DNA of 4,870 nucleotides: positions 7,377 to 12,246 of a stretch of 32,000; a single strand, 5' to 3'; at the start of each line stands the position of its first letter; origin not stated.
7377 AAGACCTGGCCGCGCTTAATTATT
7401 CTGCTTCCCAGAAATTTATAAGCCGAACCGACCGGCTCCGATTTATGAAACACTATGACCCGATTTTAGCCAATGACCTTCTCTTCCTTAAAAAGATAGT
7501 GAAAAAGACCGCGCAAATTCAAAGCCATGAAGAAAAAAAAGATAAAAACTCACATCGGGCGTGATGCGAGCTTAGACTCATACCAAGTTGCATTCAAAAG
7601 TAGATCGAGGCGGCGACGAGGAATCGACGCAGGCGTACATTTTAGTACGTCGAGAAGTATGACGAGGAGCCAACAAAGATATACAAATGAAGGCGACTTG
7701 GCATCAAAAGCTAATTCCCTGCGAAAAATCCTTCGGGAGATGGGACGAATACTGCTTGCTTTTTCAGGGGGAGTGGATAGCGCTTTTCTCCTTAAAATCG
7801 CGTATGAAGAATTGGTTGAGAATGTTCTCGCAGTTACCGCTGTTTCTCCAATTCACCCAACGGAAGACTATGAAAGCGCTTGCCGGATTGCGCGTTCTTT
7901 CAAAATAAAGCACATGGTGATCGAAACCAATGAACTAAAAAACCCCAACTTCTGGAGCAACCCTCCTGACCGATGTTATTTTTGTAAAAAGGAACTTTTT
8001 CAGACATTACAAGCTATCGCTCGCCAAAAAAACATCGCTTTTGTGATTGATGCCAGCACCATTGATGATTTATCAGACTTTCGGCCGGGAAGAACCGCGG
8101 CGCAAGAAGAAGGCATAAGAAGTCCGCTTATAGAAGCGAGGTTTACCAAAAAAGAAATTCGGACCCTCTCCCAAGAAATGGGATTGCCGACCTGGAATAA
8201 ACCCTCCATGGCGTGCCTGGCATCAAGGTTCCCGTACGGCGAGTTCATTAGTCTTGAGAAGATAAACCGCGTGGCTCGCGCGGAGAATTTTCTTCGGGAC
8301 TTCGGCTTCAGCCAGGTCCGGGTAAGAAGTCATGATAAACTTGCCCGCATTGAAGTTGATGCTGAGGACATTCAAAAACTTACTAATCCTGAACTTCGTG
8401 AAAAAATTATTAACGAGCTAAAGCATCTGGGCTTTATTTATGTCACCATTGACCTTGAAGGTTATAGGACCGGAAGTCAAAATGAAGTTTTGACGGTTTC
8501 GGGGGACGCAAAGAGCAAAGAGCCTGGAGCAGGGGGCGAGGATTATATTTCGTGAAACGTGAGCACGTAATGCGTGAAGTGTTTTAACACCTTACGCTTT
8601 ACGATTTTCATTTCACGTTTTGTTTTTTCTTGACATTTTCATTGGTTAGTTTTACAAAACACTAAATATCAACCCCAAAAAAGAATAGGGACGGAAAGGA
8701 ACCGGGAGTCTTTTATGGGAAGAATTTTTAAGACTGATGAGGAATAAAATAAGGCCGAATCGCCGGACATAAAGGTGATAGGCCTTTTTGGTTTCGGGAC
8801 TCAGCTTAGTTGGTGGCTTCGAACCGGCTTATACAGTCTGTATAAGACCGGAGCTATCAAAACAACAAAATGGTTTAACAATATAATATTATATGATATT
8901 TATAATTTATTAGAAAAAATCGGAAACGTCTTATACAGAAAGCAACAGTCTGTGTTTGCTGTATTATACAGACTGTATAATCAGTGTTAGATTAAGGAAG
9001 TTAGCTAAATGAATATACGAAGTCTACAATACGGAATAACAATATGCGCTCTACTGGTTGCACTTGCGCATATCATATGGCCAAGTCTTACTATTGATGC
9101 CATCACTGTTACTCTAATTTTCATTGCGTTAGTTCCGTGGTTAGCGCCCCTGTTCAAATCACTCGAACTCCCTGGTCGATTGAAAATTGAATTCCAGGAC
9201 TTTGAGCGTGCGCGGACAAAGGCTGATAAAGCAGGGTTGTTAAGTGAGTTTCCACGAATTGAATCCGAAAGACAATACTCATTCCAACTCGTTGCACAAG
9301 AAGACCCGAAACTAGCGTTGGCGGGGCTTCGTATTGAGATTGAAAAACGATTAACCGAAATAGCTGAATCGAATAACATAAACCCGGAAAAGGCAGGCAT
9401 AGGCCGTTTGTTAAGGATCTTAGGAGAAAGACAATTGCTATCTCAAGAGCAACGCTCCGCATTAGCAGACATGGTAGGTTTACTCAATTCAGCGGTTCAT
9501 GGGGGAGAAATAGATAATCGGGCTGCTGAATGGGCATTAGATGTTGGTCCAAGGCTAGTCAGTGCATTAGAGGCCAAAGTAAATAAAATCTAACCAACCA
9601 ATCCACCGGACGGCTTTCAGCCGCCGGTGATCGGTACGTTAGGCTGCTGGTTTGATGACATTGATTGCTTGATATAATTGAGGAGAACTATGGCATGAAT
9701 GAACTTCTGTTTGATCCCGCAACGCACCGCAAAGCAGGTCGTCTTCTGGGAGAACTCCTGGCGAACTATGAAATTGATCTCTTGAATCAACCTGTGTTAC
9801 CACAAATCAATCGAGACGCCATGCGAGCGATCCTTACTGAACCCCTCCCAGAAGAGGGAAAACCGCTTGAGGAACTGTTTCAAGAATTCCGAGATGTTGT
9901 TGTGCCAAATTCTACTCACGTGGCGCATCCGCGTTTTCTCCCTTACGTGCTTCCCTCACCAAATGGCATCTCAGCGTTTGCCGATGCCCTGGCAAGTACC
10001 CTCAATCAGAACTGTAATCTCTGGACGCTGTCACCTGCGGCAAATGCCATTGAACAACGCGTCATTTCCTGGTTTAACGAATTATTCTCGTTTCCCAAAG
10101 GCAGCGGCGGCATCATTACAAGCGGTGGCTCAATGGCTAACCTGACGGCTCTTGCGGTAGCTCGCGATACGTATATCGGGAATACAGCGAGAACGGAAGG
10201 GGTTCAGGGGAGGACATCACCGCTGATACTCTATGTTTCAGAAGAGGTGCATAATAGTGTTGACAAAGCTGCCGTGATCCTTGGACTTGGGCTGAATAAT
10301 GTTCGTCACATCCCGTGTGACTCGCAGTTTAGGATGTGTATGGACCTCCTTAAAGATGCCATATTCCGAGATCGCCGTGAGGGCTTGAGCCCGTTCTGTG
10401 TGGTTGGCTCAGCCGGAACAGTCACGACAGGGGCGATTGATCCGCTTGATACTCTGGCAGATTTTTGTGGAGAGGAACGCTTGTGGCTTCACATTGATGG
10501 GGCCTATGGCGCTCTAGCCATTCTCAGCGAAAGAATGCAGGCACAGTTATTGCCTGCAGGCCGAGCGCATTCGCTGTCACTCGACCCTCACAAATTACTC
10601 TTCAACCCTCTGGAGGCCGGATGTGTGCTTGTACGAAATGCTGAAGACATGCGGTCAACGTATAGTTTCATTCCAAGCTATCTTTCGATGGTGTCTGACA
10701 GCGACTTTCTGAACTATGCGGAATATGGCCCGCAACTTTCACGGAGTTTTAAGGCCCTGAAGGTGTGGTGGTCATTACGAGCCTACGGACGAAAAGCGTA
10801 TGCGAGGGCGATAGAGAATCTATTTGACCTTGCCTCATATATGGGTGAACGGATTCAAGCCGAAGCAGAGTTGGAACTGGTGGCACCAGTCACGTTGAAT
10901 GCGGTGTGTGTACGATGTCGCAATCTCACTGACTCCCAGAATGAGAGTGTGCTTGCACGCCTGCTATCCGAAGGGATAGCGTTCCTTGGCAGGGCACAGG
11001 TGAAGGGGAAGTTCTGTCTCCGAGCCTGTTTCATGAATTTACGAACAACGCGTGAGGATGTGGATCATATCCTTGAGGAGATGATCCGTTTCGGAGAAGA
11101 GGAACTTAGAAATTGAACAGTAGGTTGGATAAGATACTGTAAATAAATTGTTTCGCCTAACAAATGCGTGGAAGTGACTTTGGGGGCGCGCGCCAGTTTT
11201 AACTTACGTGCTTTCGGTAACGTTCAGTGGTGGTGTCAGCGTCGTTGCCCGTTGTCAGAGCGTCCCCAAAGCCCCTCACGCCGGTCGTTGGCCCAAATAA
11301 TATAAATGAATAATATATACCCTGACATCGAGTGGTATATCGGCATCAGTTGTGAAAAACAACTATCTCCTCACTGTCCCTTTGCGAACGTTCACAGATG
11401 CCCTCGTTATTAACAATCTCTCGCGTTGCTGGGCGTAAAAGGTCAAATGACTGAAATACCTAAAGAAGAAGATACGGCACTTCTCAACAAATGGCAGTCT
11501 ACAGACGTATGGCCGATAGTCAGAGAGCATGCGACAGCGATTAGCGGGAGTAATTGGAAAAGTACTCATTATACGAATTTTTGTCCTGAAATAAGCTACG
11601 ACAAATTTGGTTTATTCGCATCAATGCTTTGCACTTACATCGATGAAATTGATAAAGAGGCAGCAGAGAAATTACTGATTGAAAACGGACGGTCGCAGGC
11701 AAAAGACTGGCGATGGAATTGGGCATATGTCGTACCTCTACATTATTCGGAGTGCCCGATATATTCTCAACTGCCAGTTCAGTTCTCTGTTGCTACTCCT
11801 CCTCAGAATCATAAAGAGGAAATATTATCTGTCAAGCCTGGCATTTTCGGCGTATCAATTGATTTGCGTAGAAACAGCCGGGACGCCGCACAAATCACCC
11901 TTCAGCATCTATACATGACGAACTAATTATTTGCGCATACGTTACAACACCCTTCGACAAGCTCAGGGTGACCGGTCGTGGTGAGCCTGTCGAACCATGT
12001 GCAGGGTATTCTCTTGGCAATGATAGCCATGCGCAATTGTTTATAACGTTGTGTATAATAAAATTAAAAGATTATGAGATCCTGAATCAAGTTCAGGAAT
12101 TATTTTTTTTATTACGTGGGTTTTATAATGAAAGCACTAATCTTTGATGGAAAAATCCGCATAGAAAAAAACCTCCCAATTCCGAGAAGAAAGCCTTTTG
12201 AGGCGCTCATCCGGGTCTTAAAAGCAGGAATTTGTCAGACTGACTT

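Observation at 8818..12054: Three co-oriented ORFs each followed by an attC-like site, with no integrase adjacent: integron cassette cluster (CALIN-like)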

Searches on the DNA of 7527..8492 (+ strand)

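Call 83: search_with_rna_model(model_id=R1, sources=[L059, L060, L061, L062, L063], filters=off, max_evalue=5, show_alignments=3)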
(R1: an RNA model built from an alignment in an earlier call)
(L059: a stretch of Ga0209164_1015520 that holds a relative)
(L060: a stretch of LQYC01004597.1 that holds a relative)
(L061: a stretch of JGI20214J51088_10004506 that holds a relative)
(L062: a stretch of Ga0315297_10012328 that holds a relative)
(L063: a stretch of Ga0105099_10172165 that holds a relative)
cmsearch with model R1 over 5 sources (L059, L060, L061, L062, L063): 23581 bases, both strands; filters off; matches with E-value up to 5: 5.
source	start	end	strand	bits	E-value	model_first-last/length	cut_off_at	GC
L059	4146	4218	-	20.1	0.0046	1-60/60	no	0.53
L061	4313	4341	-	10.3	2.2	1-60/60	no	0.38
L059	4071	4088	+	9.9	2.8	1-60/60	no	0.28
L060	2106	2150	-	9.4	4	1-60/60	no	0.36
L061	1854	1959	-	9.3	4.1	1-60/60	no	0.38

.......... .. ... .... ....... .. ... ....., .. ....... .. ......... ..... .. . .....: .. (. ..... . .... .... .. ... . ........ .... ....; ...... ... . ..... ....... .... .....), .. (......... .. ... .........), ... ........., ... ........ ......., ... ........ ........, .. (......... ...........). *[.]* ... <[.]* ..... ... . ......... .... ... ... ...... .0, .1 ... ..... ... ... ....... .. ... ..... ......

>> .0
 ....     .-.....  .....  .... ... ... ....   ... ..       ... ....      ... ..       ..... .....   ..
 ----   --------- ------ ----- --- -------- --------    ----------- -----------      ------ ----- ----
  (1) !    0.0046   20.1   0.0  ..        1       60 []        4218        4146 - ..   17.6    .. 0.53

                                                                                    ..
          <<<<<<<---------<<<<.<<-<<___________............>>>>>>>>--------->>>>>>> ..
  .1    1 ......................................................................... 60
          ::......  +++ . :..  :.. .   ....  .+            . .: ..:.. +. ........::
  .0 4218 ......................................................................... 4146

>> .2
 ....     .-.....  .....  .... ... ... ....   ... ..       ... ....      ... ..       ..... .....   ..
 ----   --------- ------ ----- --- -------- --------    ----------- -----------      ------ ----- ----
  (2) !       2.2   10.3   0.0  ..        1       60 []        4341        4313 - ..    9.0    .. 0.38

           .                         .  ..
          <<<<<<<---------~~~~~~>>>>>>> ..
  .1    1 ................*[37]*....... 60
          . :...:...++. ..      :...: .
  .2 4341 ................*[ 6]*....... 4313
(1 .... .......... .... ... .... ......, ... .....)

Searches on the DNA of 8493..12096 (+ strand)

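Call 45: search_dna_similar(query=window:8493-12096:+, collection=plasmids, mode=distant, max_rows=10)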
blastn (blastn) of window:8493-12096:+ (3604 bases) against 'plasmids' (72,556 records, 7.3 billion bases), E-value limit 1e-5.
Records with a match: 112; places in all: 114; records where one place covers at least 80% of the query: 0.
Best place of each record, by identity: 80-90% 112.
By first word of the organism name: Enterobacter 51; Klebsiella 21; Salmonella 14; Citrobacter 11; Escherichia 5; Cronobacter 2; Thauera 1; Providencia 1; Phytobacter 1; Aeromonas 1; and 4 more.
By predicted mobility (MOB-suite, as given by PLSDB): conjugative 96; non-mobilizable 11; mobilizable 5.
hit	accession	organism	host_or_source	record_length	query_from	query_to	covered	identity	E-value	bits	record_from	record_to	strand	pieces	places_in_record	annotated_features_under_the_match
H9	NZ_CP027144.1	Enterobacter hormaechei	-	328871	1099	1150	1%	86.5%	4e-6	64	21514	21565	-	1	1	none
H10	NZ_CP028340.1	Thauera aromatica K172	Wastewater treatment plant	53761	1099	1150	1%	86.5%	4e-6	64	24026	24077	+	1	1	none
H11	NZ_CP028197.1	Salmonella enterica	-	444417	1099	1150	1%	86.5%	4e-6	64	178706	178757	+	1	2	none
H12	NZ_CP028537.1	Enterobacter hormaechei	Homo sapiens,Pure Culture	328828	1099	1150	1%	86.5%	4e-6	64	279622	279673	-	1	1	none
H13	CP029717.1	Enterobacter cloacae complex sp.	-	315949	1099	1150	1%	86.5%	4e-6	64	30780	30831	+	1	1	none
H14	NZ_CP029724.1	Klebsiella pneumoniae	-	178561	1099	1150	1%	86.5%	4e-6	64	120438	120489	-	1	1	none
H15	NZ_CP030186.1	Salmonella enterica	-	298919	1099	1150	1%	86.5%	4e-6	64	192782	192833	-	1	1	none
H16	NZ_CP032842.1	Enterobacter hormaechei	Burns unit surveillance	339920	1099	1150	1%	86.5%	4e-6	64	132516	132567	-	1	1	none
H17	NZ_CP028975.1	Cronobacter sakazakii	Homo sapiens,Brain abscess fluid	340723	1099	1150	1%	86.5%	4e-6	64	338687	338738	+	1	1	none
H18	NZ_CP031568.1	Enterobacter hormaechei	Homo sapiens,Rectal swab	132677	1099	1150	1%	86.5%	4e-6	64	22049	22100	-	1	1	none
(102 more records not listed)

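Call 46: get_annotated_region(hit=H9, flank=4000)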
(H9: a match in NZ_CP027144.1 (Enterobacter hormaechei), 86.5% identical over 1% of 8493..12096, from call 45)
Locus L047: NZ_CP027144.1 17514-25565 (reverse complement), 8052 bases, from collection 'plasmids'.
description: Enterobacter hormaechei subsp. hoffmannii strain AR_0365 plasmid unnamed1, complete sequence
organism: Enterobacter hormaechei (NCBI taxid 1812934)
taxonomy: Bacteria; Pseudomonadota; Gammaproteobacteria; Enterobacterales; Enterobacteriaceae; Enterobacter; Enterobacter hormaechei
host: -; source: -; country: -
typing (MOB-suite, as given by PLSDB): conjugative; replicon IncHI2A,IncP,rep_cluster_1088; relaxase MOBH,MOBP; mating-pair formation MPF_F
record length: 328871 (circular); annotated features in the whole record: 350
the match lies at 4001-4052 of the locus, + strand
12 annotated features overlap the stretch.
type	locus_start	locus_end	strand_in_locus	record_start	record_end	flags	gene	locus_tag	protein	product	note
CDS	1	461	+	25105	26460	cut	-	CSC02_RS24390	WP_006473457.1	IS1380-like element IS1247 family transposase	GO:0006313 - DNA transposition [Evidence IEA]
predicted_resistance_gene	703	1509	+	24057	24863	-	aac(3)-IIg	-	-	aminoglycoside N-acetyltransferase AAC(3)-IIg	predicted by amrfinderplus; class AMINOGLYCOSIDE; identity 100.0%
predicted_resistance_gene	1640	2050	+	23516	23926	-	arr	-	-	NAD(+)--rifampin ADP-ribosyltransferase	predicted by amrfinderplus; class RIFAMYCIN; identity 100.0%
CDS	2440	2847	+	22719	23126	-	-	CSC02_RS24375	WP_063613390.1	nuclear transport factor 2 family protein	-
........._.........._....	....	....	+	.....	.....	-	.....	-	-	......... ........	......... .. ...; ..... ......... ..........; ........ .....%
CDS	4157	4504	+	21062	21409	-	-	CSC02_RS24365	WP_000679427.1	quaternary ammonium compound efflux SMR transporter QacE delta 1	-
predicted_resistance_gene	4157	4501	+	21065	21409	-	qacEdelta1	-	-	quaternary ammonium compound efflux SMR transporter QacE delta 1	predicted by amrfinderplus; class QUATERNARY AMMONIUM; identity 100.0%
CDS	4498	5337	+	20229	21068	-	sul1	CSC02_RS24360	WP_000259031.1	sulfonamide-resistant dihydropteroate synthase Sul1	-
predicted_resistance_gene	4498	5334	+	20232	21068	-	sul1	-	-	sulfonamide-resistant dihydropteroate synthase Sul1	predicted by amrfinderplus; class SULFONAMIDE; identity 100.0%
CDS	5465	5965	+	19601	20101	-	-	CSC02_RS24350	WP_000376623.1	GNAT family N-acetyltransferase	-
CDS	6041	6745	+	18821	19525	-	-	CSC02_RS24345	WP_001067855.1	IS6-like element IS26 family transposase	GO:0006313 - DNA transposition [Evidence IEA]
CDS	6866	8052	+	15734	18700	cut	-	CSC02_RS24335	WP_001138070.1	Tn3 family transposase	-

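Call 47: get_annotated_region(hit=H10, flank=4000)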
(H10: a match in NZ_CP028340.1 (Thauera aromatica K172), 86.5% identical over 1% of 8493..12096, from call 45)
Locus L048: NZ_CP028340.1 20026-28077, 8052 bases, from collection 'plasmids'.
description: Thauera aromatica K172 plasmid pKJK172, complete sequence
organism: Thauera aromatica K172 (NCBI taxid 44139)
taxonomy: Bacteria; Pseudomonadota; Betaproteobacteria; Rhodocyclales; Zoogloeaceae; Thauera; Thauera aromatica; Thauera aromatica K172
host: -; source: Wastewater treatment plant; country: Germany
typing (MOB-suite, as given by PLSDB): conjugative; replicon IncP; relaxase MOBP; mating-pair formation MPF_T
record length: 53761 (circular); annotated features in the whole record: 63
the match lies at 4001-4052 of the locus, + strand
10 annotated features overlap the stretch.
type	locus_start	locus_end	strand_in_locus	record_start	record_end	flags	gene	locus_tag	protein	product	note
CDS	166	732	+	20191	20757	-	-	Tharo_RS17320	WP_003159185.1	recombinase family protein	GO:0006310 - DNA recombination [Evidence IEA]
CDS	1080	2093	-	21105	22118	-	intI1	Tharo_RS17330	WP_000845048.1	class 1 integron integrase IntI1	-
predicted_resistance_gene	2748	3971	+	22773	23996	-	ere(A)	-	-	EreA family erythromycin esterase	predicted by amrfinderplus; class MACROLIDE; identity 100.0%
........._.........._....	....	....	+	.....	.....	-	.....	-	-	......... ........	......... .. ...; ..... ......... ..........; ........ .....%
CDS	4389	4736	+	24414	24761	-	-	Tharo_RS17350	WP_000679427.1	quaternary ammonium compound efflux SMR transporter QacE delta 1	-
predicted_resistance_gene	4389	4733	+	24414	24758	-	qacEdelta1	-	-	quaternary ammonium compound efflux SMR transporter QacE delta 1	predicted by amrfinderplus; class QUATERNARY AMMONIUM; identity 100.0%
predicted_resistance_gene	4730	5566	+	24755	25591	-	sul1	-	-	sulfonamide-resistant dihydropteroate synthase Sul1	predicted by amrfinderplus; class SULFONAMIDE; identity 100.0%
CDS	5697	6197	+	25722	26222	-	-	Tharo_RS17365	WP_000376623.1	GNAT family N-acetyltransferase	-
CDS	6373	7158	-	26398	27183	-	istB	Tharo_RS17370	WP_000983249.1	IS21-like element IS1326 family helper ATPase IstB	-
CDS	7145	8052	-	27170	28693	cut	istA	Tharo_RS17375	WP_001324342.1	IS21-like element IS1326 family transposase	GO:0006313 - DNA transposition [Evidence IEA]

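Call 91: search_with_rna_model(model_id=R1, sources=[L037, L043, L047, L049, L053, L055, L056, L057, L058], max_evalue=0.001, make_alignment=true)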
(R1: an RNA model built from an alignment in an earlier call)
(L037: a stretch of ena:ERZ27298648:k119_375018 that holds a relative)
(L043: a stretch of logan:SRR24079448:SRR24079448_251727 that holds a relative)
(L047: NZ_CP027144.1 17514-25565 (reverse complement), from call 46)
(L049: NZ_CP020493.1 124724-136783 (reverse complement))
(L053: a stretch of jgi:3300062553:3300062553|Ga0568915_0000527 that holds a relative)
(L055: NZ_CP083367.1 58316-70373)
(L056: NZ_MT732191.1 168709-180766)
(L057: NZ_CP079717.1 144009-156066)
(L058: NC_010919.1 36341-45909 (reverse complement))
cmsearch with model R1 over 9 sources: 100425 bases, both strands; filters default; matches with E-value up to 0.001: 23.
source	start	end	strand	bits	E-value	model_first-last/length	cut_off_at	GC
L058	4369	4428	+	62.6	4e-14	1-60/60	no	0.58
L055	6513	6572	+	58.6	4.9e-13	1-60/60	no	0.55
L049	6001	6060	+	58.3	6e-13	1-60/60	no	0.55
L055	7104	7163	+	52.6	2.2e-11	1-60/60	no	0.62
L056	6593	6652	+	51.6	4e-11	1-60/60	no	0.6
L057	8131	8190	+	51.5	4.5e-11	1-60/60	no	0.53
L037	7615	7672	+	50.9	6.5e-11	1-60/60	no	0.57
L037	6820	6876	+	48.7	2.5e-10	1-60/60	no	0.54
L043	1093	1183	+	47.8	4.6e-10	1-60/60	no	0.47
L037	8260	8314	+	47.3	6.1e-10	1-60/60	no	0.45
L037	10581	10636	+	44.1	4.7e-09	1-60/60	no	0.5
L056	7490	7561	+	44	5.2e-09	1-60/60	no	0.58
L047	3998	4054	+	43.3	8.1e-09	1-60/60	no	0.56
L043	2005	2099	+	41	3.5e-08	1-60/60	no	0.55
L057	6551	6664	+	39.7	7.8e-08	1-60/60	no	0.58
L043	2503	2590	+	38.8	1.4e-07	1-60/60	no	0.47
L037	5119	5174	+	37.5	3e-07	1-60/60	no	0.59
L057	7145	7226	+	36.1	7.5e-07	1-60/60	no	0.51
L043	363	452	+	34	2.8e-06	1-60/60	no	0.58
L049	5110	5204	+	32.7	6.4e-06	1-60/60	no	0.55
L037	9924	9985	+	29.9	3.8e-05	1-60/60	no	0.52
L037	11498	11549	+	29.7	4.3e-05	1-60/60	no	0.56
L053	1949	2007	+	28.9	7.2e-05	1-60/60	no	0.63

Alignment A9: 23 matches aligned to the model, 116 columns, each read 5' to 3' on its own strand. Consensus structure (alignment columns), stored with it:
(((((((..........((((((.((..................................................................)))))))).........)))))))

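Call 106: search_with_rna_model(model_id=R1, source=window, start=8780, end=9005, filters=off, max_evalue=10, show_alignments=2)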
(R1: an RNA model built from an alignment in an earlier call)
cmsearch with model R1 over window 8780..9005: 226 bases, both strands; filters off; matches with E-value up to 10: 9.
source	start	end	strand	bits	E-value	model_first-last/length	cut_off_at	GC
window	8857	8879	+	5.8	0.37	1-60/60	no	0.26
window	8975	8992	+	4.7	0.74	1-60/60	no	0.28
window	8860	8879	-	4.3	0.96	1-60/60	no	0.25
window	8881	8894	+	3.7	1.4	1-60/60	no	0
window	8881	8894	-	3.7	1.4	1-60/60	no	0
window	8900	8915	-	2.9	2.4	1-60/60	no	0.06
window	8937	8964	+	2.2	3.6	1-60/60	no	0.39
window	8900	8915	+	1.6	5.4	1-60/60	no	0.06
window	8975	8997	-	1.4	6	1-60/60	no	0.3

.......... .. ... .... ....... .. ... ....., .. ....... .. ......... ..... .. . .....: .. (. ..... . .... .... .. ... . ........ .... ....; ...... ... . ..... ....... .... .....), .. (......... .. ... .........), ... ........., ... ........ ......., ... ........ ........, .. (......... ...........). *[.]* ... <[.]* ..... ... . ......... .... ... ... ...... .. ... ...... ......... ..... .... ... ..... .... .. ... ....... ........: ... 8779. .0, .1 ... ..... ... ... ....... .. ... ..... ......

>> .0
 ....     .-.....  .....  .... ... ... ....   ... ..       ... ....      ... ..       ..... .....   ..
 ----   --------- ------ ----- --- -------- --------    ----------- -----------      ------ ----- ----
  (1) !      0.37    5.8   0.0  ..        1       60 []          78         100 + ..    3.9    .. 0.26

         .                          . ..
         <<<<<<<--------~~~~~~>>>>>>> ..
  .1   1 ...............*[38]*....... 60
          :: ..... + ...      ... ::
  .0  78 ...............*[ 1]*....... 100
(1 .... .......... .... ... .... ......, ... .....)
